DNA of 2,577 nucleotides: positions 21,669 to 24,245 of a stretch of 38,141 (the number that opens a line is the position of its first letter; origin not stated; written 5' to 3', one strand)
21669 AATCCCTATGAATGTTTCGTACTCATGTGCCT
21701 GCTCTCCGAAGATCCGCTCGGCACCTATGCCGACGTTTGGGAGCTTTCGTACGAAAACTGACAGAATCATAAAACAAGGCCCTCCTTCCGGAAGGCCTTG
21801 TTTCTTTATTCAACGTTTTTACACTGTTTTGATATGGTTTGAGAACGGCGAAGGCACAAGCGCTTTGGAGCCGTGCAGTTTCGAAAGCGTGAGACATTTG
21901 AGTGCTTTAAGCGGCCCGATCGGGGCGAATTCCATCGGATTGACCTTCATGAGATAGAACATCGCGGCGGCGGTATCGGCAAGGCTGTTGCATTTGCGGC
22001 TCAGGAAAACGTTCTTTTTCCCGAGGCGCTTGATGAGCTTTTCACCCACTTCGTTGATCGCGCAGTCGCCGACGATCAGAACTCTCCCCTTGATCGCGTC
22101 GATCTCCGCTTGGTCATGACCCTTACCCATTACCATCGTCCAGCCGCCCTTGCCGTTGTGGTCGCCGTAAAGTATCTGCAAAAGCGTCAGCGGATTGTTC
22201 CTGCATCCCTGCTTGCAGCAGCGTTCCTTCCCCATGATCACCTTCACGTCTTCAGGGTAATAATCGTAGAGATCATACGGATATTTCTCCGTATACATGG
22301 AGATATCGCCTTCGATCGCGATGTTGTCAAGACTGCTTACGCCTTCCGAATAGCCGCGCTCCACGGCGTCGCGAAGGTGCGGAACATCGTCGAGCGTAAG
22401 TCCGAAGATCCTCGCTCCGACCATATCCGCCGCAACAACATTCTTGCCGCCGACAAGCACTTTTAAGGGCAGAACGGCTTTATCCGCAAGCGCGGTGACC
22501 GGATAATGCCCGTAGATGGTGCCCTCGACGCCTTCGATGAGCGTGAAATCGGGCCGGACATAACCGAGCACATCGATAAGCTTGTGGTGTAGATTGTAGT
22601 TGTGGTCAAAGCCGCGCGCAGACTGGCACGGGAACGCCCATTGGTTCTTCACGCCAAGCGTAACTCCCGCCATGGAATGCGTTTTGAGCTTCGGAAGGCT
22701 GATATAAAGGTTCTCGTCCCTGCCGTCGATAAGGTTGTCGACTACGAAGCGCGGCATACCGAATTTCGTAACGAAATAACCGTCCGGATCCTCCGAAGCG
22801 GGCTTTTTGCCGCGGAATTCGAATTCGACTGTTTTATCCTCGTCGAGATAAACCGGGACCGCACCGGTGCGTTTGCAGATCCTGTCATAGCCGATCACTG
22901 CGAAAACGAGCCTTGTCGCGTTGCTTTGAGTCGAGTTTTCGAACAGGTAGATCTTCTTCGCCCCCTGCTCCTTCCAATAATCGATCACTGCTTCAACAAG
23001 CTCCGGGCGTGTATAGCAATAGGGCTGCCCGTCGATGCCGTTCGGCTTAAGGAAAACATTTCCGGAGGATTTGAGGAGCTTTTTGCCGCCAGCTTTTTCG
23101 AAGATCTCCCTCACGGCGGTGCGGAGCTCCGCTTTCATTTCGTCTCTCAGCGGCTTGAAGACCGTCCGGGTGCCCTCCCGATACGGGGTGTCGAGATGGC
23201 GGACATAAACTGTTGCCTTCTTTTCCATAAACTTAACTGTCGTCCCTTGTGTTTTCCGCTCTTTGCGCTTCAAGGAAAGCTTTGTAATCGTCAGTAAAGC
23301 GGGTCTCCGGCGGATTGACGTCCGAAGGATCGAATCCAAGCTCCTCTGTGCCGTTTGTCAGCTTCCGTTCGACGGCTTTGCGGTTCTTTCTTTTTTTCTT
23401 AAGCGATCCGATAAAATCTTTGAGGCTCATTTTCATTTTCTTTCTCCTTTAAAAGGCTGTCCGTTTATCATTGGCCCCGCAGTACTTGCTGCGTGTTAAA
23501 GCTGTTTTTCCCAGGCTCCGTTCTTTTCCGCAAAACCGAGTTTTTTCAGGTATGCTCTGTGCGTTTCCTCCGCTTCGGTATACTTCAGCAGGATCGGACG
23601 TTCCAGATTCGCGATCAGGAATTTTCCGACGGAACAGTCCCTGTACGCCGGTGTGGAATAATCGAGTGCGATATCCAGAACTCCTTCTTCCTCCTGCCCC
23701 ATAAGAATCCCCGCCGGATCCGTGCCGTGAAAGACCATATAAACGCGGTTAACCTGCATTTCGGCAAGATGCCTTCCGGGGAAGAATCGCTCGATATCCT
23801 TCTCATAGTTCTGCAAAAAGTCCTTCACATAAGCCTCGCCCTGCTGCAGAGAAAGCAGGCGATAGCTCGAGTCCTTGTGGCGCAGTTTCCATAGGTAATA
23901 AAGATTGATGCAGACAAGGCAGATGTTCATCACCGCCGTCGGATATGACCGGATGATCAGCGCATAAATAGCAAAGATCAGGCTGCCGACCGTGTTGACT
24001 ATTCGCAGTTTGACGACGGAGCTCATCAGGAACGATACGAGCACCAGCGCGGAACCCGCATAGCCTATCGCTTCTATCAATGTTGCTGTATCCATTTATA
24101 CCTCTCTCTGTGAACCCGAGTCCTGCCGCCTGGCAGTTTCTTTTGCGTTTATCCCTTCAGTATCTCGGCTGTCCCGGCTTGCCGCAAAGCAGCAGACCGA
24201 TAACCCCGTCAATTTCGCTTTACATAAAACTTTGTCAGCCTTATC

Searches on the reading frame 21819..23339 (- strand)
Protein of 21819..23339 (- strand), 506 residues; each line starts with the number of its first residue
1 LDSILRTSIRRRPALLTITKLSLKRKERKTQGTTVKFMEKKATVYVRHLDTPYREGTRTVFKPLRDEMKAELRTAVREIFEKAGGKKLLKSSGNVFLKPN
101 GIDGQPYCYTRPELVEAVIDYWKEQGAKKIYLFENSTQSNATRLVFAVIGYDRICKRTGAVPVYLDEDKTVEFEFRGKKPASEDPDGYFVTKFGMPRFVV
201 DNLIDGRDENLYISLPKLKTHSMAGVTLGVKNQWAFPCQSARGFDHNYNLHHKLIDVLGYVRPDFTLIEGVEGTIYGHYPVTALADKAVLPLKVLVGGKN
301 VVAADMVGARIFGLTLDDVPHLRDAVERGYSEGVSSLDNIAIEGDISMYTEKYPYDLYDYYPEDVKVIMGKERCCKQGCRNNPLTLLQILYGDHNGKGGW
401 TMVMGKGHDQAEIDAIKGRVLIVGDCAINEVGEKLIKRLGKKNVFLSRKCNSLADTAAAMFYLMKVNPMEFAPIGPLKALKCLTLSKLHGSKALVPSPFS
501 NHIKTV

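Call 6: search_protein_families(library=pfam, proteins=[window:21819-23339:-], max_evalue=0.001)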
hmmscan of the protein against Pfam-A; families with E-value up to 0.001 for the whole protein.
window:21819-23339:- (506 aa): 1 family
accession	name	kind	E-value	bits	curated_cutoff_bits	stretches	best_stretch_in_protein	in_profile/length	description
PF04015.17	DUF362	-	2e-30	106.8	24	1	95-310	1-200/200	Domain of unknown function (DUF362)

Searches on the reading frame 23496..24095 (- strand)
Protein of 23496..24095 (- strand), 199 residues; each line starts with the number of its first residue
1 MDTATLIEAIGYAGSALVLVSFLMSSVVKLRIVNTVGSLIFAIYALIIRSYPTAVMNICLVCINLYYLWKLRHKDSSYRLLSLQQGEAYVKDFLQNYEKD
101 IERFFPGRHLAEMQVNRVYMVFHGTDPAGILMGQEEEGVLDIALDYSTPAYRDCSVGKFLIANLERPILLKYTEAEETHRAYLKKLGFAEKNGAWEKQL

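Call 7: search_protein_families(library=pfam, proteins=[window:23496-24095:-], max_evalue=0.001)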
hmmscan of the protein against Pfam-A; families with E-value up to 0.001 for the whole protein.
window:23496-24095:- (199 aa): 1 family
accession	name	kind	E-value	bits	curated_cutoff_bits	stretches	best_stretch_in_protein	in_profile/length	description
PF10688.14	Imp-YgjV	-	3.3e-08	33.9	23.5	1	4-73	88-157/159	Bacterial inner membrane protein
